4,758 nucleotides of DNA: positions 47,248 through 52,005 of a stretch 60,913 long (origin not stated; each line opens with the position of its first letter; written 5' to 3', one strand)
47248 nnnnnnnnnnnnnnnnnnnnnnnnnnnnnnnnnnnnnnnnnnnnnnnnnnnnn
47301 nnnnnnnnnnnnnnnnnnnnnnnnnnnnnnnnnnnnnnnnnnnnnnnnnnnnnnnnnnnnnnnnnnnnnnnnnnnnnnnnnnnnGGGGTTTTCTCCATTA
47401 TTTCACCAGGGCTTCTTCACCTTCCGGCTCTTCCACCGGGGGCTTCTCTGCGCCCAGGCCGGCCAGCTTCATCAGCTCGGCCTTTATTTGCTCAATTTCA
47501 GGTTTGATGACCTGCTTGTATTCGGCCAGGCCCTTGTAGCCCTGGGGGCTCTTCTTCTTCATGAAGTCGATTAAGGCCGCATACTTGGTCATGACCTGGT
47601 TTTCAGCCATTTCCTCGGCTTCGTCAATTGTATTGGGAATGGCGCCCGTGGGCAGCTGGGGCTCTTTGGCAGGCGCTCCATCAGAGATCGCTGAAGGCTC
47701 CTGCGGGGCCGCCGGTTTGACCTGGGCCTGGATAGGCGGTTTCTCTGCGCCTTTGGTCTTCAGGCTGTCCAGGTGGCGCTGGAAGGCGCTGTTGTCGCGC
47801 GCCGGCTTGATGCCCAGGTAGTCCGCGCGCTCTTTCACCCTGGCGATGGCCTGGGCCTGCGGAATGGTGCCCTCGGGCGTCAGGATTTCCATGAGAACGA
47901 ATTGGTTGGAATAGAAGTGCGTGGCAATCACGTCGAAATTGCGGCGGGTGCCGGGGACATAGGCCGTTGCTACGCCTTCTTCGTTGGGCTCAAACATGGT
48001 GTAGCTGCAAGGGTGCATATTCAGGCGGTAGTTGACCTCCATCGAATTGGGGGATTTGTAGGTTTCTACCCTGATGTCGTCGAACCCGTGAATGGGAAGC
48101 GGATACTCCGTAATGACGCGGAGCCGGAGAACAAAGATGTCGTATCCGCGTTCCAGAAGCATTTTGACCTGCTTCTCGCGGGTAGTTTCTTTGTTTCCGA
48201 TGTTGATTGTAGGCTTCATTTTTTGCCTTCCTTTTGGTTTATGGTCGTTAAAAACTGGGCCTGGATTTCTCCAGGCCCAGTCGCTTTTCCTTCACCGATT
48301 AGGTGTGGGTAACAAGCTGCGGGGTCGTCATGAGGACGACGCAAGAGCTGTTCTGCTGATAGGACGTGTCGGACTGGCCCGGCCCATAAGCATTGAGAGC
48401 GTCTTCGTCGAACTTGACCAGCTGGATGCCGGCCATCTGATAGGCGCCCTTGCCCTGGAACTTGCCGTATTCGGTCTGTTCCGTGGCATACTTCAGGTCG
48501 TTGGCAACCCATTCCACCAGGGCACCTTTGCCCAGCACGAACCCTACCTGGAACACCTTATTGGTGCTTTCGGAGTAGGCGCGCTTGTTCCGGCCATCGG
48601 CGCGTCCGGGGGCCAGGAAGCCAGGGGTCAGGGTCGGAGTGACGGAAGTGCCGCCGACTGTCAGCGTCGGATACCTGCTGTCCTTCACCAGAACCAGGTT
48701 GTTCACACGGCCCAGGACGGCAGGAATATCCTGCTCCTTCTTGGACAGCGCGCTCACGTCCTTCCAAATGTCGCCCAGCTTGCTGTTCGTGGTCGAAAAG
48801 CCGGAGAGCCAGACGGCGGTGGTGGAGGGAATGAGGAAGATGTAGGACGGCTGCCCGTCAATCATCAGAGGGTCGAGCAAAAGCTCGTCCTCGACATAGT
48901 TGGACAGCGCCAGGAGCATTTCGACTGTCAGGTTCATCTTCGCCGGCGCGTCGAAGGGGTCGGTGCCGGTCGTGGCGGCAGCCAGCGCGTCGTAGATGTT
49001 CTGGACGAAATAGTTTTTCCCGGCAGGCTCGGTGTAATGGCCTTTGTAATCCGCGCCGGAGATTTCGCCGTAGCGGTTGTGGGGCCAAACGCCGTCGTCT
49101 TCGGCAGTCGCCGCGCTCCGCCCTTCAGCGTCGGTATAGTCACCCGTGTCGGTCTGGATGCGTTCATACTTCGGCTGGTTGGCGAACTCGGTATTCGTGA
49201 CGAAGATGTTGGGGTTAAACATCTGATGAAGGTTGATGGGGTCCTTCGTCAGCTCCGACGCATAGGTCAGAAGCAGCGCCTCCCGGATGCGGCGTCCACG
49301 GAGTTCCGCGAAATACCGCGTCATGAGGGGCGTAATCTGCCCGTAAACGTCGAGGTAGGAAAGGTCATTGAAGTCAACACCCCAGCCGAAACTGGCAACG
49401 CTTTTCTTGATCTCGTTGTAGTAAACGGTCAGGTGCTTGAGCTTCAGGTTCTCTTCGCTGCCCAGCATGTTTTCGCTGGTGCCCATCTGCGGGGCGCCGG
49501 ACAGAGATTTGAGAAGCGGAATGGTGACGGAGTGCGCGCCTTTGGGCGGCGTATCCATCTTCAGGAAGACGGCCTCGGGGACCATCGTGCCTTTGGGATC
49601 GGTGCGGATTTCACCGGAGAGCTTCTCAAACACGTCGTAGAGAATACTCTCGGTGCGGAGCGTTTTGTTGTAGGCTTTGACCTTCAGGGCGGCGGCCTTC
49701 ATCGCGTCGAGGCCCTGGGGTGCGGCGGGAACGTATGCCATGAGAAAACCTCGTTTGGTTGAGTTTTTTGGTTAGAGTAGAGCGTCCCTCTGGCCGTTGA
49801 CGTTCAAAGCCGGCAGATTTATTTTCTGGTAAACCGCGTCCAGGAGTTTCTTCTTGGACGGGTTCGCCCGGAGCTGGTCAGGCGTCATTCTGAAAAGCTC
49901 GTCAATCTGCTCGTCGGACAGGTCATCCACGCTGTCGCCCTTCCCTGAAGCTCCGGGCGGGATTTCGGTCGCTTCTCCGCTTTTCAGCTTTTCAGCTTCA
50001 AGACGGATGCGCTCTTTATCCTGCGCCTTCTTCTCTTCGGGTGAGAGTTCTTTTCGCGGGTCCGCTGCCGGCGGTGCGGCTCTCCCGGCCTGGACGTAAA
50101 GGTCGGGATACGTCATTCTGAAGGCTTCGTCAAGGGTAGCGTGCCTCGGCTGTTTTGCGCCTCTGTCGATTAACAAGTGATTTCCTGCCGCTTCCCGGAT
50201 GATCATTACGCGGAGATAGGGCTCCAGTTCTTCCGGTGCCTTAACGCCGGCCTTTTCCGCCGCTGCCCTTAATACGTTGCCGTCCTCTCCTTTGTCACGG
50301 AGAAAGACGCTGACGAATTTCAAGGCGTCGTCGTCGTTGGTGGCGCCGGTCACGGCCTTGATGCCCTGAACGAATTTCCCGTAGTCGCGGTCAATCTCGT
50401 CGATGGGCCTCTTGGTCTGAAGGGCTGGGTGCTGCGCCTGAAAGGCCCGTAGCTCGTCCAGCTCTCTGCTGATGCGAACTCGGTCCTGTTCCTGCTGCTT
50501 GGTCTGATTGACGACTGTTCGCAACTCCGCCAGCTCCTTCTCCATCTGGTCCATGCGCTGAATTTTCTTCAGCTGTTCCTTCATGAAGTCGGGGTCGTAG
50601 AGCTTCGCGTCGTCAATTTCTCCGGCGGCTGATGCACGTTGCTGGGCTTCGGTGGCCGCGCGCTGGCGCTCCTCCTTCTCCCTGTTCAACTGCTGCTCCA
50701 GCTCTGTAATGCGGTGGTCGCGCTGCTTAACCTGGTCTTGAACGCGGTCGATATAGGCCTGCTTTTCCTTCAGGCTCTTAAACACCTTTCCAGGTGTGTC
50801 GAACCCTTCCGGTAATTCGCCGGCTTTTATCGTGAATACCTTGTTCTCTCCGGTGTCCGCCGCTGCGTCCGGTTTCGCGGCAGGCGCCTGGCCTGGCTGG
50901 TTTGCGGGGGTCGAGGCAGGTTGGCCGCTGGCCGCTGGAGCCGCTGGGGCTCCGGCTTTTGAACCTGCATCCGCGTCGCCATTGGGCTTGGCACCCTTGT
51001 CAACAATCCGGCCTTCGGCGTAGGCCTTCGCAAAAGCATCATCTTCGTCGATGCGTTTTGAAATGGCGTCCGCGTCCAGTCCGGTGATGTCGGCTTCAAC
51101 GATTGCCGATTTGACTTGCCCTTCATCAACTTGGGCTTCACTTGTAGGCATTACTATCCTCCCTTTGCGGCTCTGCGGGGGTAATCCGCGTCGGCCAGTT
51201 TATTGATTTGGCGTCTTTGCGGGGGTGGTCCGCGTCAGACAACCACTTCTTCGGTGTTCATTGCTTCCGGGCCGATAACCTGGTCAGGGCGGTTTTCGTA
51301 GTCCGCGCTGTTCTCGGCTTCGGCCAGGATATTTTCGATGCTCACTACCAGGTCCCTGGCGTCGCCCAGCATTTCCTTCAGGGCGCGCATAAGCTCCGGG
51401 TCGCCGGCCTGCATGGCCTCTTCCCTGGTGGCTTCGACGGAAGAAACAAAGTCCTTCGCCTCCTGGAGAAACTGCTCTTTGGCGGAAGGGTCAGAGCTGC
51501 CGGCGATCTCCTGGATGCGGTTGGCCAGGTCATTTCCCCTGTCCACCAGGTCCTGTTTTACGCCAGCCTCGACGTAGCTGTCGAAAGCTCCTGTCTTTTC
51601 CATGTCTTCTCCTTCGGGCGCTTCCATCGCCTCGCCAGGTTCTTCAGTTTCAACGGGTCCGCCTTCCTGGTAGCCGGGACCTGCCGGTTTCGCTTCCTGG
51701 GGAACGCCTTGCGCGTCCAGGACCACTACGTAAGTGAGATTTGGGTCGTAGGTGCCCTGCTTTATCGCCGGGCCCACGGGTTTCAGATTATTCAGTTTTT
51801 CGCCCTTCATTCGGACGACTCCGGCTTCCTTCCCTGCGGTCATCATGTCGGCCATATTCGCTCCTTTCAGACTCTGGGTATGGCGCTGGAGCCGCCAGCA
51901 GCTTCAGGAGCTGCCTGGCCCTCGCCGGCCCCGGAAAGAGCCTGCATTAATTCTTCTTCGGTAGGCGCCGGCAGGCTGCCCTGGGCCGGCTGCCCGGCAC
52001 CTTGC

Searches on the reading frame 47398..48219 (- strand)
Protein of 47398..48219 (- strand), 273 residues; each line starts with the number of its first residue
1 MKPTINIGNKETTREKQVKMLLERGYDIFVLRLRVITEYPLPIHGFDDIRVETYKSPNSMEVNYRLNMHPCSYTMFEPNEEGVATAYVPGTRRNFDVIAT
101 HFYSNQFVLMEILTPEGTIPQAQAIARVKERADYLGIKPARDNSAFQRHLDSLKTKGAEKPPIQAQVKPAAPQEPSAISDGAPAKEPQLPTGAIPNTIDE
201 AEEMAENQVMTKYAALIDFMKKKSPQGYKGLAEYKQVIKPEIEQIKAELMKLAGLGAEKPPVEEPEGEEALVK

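Call 33: search_protein_families(library=pfam, proteins=[window:47398-48219:-], max_evalue=0.1)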
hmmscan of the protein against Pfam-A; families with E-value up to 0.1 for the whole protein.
window:47398-48219:- (273 aa): 1 family
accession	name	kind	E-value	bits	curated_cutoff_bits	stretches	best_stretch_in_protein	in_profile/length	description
PF05823.17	Gp-FAR-1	-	0.072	13.9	29.2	0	209-248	35-74/149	Nematode fatty acid retinoid binding protein (Gp-FAR-1)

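Call 83: search_protein_families(library=phrogs, proteins=[window:47398-48219:-], max_evalue=0.01)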
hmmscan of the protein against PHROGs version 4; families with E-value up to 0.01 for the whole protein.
window:47398-48219:- (273 aa): 0 families

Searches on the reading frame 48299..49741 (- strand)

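Call 9: search_protein_families(library=phrogs, proteins=[window:48299-49741:-], max_evalue=0.001)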
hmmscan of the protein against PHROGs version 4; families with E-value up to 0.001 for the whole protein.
window:48299-49741:- (480 aa): 1 family
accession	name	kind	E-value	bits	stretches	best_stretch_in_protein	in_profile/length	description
phrog_334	-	head and packaging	4.3e-10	40.2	1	17-448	10-363/381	major head protein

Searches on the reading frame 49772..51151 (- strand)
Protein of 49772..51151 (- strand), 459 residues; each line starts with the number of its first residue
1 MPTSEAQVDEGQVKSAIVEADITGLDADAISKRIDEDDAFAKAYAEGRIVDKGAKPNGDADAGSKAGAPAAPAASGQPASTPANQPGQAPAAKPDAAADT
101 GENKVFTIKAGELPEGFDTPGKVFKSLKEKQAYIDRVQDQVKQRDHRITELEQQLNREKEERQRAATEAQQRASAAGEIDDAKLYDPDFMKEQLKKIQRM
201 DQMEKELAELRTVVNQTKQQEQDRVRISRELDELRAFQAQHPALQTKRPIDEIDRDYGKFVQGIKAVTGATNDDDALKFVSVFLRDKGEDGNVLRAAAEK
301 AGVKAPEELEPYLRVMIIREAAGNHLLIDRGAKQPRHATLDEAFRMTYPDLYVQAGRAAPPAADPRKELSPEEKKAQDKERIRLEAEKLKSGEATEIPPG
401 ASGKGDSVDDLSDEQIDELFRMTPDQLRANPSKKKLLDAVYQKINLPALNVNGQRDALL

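Call 9: search_protein_families(library=phrogs, proteins=[window:49772-51151:-], max_evalue=0.001)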
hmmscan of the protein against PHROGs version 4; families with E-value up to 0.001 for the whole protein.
window:49772-51151:- (459 aa): 0 families

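Call 33: search_protein_families(library=pfam, proteins=[window:49772-51151:-], max_evalue=0.1)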
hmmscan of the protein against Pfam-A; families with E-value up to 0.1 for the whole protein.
window:49772-51151:- (459 aa): 1 family
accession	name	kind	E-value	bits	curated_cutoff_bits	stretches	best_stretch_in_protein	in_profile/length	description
PF17522.7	DUF5446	-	0.033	14.7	26.2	1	195-222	42-69/72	Family of unknown function (DUF5446)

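Call 83: search_protein_families(library=phrogs, proteins=[window:49772-51151:-], max_evalue=0.01)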
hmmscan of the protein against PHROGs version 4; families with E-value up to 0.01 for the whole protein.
window:49772-51151:- (459 aa): 1 family
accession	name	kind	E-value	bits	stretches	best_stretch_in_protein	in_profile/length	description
phrog_1775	-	head and packaging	0.0012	17.3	1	138-272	475-592/1609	minor head protein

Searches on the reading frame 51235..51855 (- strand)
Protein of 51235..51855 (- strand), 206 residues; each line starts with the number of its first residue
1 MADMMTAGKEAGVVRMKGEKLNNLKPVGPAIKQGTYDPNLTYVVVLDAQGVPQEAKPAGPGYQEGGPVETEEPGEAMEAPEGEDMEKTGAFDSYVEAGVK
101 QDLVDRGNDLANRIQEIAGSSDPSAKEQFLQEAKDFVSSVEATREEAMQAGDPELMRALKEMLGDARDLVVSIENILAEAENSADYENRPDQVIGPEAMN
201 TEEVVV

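Call 33: search_protein_families(library=pfam, proteins=[window:51235-51855:-], max_evalue=0.1)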
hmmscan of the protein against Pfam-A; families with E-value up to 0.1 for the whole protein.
window:51235-51855:- (206 aa): 1 family
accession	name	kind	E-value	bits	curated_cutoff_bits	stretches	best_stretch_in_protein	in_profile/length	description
PF20072.4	DUF6468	-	0.0027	18.3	26.9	0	154-185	35-66/76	Domain of unknown function (DUF6468)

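Call 83: search_protein_families(library=phrogs, proteins=[window:51235-51855:-], max_evalue=0.01)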
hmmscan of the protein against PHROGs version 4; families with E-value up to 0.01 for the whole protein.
window:51235-51855:- (206 aa): 1 family
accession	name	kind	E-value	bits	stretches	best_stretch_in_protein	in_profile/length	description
phrog_23108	-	tail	0.0051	15.3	1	99-168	1390-1455/1552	tail length tape measure protein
